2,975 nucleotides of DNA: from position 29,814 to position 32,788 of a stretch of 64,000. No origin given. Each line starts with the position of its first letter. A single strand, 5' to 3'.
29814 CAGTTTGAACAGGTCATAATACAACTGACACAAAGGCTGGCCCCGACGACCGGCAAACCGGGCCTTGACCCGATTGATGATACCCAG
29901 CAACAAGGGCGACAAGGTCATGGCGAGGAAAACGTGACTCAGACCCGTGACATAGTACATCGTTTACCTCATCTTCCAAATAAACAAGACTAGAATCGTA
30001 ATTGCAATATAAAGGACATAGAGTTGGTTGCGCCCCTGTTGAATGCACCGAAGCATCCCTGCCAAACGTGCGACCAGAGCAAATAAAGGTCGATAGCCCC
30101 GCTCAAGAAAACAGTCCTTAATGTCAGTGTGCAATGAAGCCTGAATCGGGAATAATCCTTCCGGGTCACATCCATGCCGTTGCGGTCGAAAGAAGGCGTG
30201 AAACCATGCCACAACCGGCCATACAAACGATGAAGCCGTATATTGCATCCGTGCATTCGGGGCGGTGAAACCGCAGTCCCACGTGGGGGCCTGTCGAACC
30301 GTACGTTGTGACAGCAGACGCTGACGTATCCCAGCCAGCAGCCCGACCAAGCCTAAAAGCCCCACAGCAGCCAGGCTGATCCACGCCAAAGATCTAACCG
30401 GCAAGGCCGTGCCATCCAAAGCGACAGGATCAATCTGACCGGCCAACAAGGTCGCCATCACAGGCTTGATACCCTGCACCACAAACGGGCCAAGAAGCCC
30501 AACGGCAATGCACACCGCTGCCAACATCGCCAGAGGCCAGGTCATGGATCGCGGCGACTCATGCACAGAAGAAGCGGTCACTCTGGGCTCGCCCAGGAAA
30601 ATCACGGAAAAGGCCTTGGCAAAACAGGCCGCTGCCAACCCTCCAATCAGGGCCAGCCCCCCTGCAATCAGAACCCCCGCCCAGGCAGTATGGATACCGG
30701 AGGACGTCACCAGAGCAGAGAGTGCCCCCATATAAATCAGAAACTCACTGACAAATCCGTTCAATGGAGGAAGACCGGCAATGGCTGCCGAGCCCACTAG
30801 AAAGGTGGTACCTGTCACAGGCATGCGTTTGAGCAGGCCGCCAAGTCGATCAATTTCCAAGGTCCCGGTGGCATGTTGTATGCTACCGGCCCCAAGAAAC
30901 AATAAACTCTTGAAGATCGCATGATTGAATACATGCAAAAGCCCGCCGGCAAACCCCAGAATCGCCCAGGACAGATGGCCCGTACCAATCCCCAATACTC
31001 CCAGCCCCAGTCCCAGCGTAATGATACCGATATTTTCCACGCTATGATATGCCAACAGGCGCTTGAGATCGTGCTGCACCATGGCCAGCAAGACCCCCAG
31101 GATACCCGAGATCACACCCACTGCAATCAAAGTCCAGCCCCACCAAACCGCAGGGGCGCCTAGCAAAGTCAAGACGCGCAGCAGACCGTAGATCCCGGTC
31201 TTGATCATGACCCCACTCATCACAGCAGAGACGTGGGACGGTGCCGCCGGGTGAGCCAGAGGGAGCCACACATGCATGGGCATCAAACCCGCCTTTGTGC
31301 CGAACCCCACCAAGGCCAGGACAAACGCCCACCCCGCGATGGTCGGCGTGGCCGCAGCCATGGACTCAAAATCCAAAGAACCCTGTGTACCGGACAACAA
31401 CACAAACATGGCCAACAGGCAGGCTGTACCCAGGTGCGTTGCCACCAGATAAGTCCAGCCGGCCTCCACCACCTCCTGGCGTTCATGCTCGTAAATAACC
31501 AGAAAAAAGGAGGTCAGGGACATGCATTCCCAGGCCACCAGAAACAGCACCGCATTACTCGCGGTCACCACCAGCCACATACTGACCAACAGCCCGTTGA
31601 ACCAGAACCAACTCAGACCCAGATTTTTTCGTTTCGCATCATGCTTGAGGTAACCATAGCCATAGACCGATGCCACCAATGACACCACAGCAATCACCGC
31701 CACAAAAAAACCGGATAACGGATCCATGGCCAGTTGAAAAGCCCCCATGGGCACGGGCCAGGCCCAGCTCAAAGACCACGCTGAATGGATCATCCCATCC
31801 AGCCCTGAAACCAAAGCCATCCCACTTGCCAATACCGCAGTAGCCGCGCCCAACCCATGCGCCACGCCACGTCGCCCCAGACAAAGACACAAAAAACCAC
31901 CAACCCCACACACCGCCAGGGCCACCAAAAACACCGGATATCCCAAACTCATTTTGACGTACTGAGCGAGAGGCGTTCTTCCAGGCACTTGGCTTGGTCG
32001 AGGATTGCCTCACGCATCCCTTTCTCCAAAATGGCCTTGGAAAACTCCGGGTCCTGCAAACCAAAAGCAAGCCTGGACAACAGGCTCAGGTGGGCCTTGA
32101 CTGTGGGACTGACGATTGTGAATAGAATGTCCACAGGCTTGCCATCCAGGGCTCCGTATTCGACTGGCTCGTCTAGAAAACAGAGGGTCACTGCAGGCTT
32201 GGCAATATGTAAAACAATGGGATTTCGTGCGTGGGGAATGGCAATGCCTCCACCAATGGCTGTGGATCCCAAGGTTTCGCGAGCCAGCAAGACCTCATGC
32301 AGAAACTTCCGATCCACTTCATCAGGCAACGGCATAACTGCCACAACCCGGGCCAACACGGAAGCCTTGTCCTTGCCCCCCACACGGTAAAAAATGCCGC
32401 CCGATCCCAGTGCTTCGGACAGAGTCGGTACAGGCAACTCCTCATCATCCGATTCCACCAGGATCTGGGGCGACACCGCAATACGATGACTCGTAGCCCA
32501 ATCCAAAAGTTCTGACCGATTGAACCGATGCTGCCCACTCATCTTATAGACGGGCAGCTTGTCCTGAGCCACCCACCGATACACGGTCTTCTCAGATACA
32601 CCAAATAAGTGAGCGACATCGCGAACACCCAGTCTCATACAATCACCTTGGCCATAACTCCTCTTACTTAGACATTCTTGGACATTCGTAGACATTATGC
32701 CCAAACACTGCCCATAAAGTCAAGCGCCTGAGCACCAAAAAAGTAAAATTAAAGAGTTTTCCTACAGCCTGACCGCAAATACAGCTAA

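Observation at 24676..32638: Seven-gene, translationally coupled operon for a group-4-hydrogenase/complex-I-like membrane complex that is probably not a hydrogenase (Ehr-type)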

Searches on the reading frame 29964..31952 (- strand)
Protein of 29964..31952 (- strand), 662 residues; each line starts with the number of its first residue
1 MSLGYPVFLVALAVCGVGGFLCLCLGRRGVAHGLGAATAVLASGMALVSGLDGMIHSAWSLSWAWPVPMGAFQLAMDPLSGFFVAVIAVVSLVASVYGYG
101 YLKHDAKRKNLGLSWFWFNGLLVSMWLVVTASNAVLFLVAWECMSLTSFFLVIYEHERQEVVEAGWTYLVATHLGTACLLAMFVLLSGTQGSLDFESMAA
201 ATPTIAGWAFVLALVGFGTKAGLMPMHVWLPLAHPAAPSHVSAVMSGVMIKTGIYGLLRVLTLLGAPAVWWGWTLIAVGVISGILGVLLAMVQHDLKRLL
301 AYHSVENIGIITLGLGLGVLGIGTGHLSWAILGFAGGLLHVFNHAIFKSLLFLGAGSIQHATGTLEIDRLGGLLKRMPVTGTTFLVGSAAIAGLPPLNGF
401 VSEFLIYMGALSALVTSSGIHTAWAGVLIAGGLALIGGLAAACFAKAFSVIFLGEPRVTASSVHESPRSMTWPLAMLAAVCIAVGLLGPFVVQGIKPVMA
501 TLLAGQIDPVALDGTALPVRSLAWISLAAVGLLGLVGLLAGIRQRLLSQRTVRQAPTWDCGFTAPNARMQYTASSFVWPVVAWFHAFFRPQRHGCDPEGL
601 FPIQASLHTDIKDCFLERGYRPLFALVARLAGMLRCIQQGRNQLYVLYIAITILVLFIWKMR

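Call 6: search_protein_families(library=pfam, proteins=[window:29964-31952:-], max_evalue=0.01)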
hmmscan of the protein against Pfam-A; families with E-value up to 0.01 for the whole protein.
window:29964-31952:- (662 aa): 2 families
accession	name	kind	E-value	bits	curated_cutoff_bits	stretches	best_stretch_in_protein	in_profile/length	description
PF00361.26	Proton_antipo_M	-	1.1e-53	182.8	21.5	1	131-413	1-278/294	NADH:quinone oxidoreductase/Mrp antiporter, TM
PF00662.26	Proton_antipo_N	-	8.8e-06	26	24.5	1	72-107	11-46/51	NADH-Ubiquinone oxidoreductase (complex I), chain 5 N-terminus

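Call 7: search_protein_families(library=ncbifam, proteins=[window:29964-31952:-], max_evalue=0.01)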
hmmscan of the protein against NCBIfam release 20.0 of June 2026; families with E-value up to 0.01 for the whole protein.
window:29964-31952:- (662 aa): 73 families (the best 25 are shown)
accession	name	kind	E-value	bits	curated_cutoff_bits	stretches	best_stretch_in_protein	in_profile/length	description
NF005086.0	PRK06521.1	equivalog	7.4e-187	622.8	667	1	9-658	9-665/669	hydrogenase 4 subunit B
NF006418.0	PRK08667.1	equivalog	7.9e-135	450.9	794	1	12-658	10-638/644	hydrogenase membrane subunit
NF005958.0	PRK08042.1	equivalog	2e-79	268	727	1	32-602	35-577/608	formate hydrogenlyase subunit 3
NF006240.0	PRK08376.1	subfamily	3.8e-79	267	662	1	74-500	86-504/521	putative monovalent cation/H+ antiporter subunit D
NF006419.0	PRK08668.1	equivalog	8.8e-68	229.5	617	1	28-660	22-612/613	NADH dehydrogenase subunit M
NF009288.0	PRK12648.1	equivalog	8.7e-66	222.7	1104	1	36-550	33-525/954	monovalent cation/H+ antiporter subunit A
TIGR00940.1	2a6301s01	subfamily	1.8e-64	218.4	920.45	1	63-502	61-504/793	monovalent cation:proton antiporter subunit A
NF005097.0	PRK06525.1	equivalog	2.4e-61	207.9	430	1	9-483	6-470/480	hydrogenase 4 subunit D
NF009310.0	PRK12668.1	equivalog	4.1e-60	204.2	564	1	25-492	22-438/584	Na(+)/H(+) antiporter subunit D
NF009287.0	PRK12647.1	equivalog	1.7e-59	202.1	937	1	71-513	69-492/773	putative monovalent cation/H+ antiporter subunit A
NF009285.0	PRK12645.1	equivalog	3.1e-58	197.7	1028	1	61-508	62-514/804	Na+/H+ antiporter subunit A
NF005044.0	PRK06458.1-4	equivalog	1.3e-57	195.9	610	1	74-490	70-481/531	hydrogenase 4 subunit F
TIGR01972.1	NDH_I_M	subfamily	7.8e-56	189.7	263.8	1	71-502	71-482/486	NADH-quinone oxidoreductase subunit M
NF005141.0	PRK06590.1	equivalog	1.2e-52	179.7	556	1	21-661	18-610/615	NADH-quinone oxidoreductase subunit L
TIGR01974.1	NDH_I_L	subfamily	1.8e-52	179.1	407.5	1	72-659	76-628/630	NADH-quinone oxidoreductase subunit L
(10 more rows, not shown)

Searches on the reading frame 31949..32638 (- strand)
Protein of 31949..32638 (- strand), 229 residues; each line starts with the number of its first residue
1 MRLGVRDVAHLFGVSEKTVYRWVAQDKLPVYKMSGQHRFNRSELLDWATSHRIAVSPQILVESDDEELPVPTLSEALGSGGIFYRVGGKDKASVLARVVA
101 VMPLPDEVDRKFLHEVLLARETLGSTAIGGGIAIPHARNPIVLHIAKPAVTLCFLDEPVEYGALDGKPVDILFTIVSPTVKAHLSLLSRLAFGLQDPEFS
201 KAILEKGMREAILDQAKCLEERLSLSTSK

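Call 6: search_protein_families(library=pfam, proteins=[window:31949-32638:-], max_evalue=0.01)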
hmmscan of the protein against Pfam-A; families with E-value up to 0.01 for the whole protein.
window:31949-32638:- (229 aa): 9 families
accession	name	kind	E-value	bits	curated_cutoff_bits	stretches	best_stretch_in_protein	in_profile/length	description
PF00359.27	PTS_EIIA_2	-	3.1e-23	82.8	27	1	82-213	8-138/144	Phosphoenolpyruvate-dependent sugar phosphotransferase system, EIIA 2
PF12728.13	HTH_17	-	9.7e-14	51.8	27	1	3-51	2-50/51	Helix-turn-helix domain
PF13518.12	HTH_28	-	0.00085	19.8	25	1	5-24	15-34/52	Helix-turn-helix domain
PF13613.12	HTH_Tnp_4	-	0.0011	18.9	27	1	6-23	23-40/53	Helix-turn-helix of DDE superfamily endonuclease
PF13384.12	HTH_23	-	0.0015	18.7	24.6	1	4-24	19-39/50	Homeodomain-like domain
PF13542.12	HTH_Tnp_ISL3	-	0.0034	17.3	27.4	1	5-24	29-48/51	Helix-turn-helix domain of transposase family ISL3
PF00376.29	MerR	-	0.0044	17.2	28.2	1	6-38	3-36/38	MerR family regulatory protein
PF10668.15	Phage_terminase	-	0.0052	16.9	22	1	5-28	25-48/67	Phage terminase small subunit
PF13551.12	HTH_29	-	0.0072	16.8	28.1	0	4-24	13-34/64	Winged helix-turn helix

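Call 7: search_protein_families(library=ncbifam, proteins=[window:31949-32638:-], max_evalue=0.01)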
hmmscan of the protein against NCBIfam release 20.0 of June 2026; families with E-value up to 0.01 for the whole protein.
window:31949-32638:- (229 aa): 16 families
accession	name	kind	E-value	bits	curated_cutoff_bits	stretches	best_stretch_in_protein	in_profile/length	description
TIGR01419.1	nitro_reg_IIA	equivalog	4.6e-18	65.5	138.7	1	74-206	3-133/145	PTS IIA-like nitrogen regulatory protein PtsN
TIGR00848.1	fruA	subfamily_domain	6.3e-18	64.9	103.5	1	88-202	13-128/129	fructose PTS transporter subunit IIA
NF008145.0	PRK10896.1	equivalog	4.5e-15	55.7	221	1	108-199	45-136/161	PTS IIA-like nitrogen regulatory protein PtsN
NF047737.1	antiphage_MADS1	equivalog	2.9e-13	49.8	80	1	4-47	5-48/49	methylation-associated defense system helix-turn-helix domain-containing protein MAD1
NF007389.0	PRK09913.1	equivalog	1.9e-10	40.9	151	1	85-214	12-140/148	PTS fructose transporter subunit IIA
NF007293.0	PRK09765.1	equivalog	1.5e-09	37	763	1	110-215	43-148/639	PTS 2-O-a-mannosyl-D-glycerate transporter subunit IIABC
TIGR01764.1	excise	domain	4.4e-09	36.6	28.8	1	5-48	4-47/49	excisionase family DNA-binding protein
NF033787.1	HTH_BldC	subfamily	1.7e-06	27.8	77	1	3-44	3-45/49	BldC family transcriptional regulator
NF010351.0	PRK13779.1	equivalog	2.6e-05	23.3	766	1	89-198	16-121/503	bifunctional PTS system fructose-specific transporter subunit IIA/HPr protein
NF008319.0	PRK11109.1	equivalog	3.2e-05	23.4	302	1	90-203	17-126/376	fused PTS fructose transporter subunit IIA/HPr protein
NF007694.0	PRK10372.1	equivalog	0.00019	21.6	187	1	106-183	37-113/154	PTS ascorbate transporter subunit IIA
NF011663.0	PRK15083.1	subfamily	0.00033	18.8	589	1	115-205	534-623/639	PTS mannitol transporter subunit IICBA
NF033518.0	transpos_IS607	equivalog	0.00047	19.7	110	1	7-49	2-45/187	IS607 family transposase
NF046037.1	carphisopro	domain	0.0027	17.9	38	0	4-29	10-35/54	carph-isopro domain-containing protein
NF009648.0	PRK13182.1-4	equivalog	0.0028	17.7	170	1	7-35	5-33/184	chromosome-anchoring protein RacA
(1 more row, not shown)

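Call 29: list_cluster_members(proteins=[P0001, P0003, window:31949-32638:-, window:24676-25449:-])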
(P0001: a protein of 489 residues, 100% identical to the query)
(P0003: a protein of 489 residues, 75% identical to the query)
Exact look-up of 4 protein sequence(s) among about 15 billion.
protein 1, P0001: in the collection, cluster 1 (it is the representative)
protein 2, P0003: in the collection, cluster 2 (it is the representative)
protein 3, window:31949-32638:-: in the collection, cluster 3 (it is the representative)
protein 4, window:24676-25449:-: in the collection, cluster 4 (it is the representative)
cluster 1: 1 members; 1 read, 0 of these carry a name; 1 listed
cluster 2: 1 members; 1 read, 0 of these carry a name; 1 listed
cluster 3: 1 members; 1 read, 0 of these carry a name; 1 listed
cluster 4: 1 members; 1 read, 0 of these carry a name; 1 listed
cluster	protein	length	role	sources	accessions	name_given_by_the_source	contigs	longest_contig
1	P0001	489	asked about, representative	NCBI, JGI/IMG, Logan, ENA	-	-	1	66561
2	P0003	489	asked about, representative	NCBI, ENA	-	-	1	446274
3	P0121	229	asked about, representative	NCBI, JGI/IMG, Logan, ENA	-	-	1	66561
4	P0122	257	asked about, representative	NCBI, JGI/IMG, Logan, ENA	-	-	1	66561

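Call 58: find_related_loci(query=A2, collection=metagenome_contigs, flank=4000)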
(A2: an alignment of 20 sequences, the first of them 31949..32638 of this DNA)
Query A2 (229 aa) in metagenome_contigs; peptide patterns used: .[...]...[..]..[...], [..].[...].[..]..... (x = any residue, [..] = any of these).
600 stretches matched a pattern (row limit reached: there are more); 567 encode a relative of the query (tblastn E <= 1e-3); the best 80 are kept; 80 distinct loci.
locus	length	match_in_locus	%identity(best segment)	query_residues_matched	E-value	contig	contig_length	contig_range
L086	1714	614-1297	60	1-228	2e-98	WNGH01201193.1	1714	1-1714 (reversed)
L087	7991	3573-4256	59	1-228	2e-91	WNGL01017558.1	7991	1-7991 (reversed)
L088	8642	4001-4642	63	1-214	1e-91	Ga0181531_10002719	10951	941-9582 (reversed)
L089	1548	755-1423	58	1-223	4e-97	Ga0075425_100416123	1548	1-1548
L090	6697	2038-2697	58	1-220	9e-91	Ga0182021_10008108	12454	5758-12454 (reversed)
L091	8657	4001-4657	62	1-221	1e-90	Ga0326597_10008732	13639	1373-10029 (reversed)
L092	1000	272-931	60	1-220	1e-98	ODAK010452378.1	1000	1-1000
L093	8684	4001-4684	56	1-228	1e-89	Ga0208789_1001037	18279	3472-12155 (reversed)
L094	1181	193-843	59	1-217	4e-97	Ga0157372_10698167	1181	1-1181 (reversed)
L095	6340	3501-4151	62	1-217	6e-90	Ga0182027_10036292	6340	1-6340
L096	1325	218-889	60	1-224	4e-96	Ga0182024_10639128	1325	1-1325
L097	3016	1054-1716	60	1-221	7e-91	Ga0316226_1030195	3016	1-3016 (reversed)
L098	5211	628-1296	58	1-223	5e-89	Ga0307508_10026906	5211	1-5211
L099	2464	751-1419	59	1-225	2e-91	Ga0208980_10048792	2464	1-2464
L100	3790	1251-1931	58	1-227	6e-89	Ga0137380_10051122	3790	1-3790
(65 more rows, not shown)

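Call 61: search_solved_structures(query=window:31949-32638:-, max_evalue=0.01, show_alignments=2)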
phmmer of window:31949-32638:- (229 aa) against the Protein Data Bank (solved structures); distinct sequences matched with E-value up to 0.01: 14.
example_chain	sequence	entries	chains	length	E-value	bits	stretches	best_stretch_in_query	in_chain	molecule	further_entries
3urr_A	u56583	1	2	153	4.3e-12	49.3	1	105-200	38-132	PTS IIA-like nitrogen-regulatory protein PtsN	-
4gqx_A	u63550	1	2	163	5.2e-12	49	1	106-199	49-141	PTS IIA-like nitrogen-regulatory protein PtsN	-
1a6j_A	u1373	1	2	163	7.6e-12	48.5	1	110-201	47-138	NITROGEN REGULATORY IIA PROTEIN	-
2a0j_A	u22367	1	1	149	1e-11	48.1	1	109-203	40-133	PTS system, nitrogen regulatory IIA protein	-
3oxp_A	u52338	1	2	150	3.6e-05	26.7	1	98-197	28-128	Phosphotransferase enzyme II, A component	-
9pv5_C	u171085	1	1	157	0.0013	21.6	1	106-208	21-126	10E8-GT10.2 immunogen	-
9bdh_C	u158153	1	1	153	0.0015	21.4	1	107-208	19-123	GT10.2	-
9bdi_A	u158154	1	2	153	0.0015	21.4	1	107-207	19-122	GT10.2 glycan KO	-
8tzn_C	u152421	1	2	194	0.0016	21.3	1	99-207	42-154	10E8-GT10.2 MPER scaffold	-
8sx3_C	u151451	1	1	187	0.0022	20.9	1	106-208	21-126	10E8-GT10.2 immunogen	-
3bjv_A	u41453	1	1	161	0.0024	20.7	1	101-188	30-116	RmpA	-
8u08_C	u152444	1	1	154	0.0038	20.1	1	107-207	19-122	10E8-GT11 epitope scaffold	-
8u03_C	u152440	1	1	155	0.0071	19.2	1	107-207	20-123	10E8-GT10.1 epitope scaffold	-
1a3a_A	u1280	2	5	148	0.0083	19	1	112-199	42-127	MANNITOL-SPECIFIC EII | PTS SYSTEM, MANNITOL-SPECIFIC IIABC COMPONENT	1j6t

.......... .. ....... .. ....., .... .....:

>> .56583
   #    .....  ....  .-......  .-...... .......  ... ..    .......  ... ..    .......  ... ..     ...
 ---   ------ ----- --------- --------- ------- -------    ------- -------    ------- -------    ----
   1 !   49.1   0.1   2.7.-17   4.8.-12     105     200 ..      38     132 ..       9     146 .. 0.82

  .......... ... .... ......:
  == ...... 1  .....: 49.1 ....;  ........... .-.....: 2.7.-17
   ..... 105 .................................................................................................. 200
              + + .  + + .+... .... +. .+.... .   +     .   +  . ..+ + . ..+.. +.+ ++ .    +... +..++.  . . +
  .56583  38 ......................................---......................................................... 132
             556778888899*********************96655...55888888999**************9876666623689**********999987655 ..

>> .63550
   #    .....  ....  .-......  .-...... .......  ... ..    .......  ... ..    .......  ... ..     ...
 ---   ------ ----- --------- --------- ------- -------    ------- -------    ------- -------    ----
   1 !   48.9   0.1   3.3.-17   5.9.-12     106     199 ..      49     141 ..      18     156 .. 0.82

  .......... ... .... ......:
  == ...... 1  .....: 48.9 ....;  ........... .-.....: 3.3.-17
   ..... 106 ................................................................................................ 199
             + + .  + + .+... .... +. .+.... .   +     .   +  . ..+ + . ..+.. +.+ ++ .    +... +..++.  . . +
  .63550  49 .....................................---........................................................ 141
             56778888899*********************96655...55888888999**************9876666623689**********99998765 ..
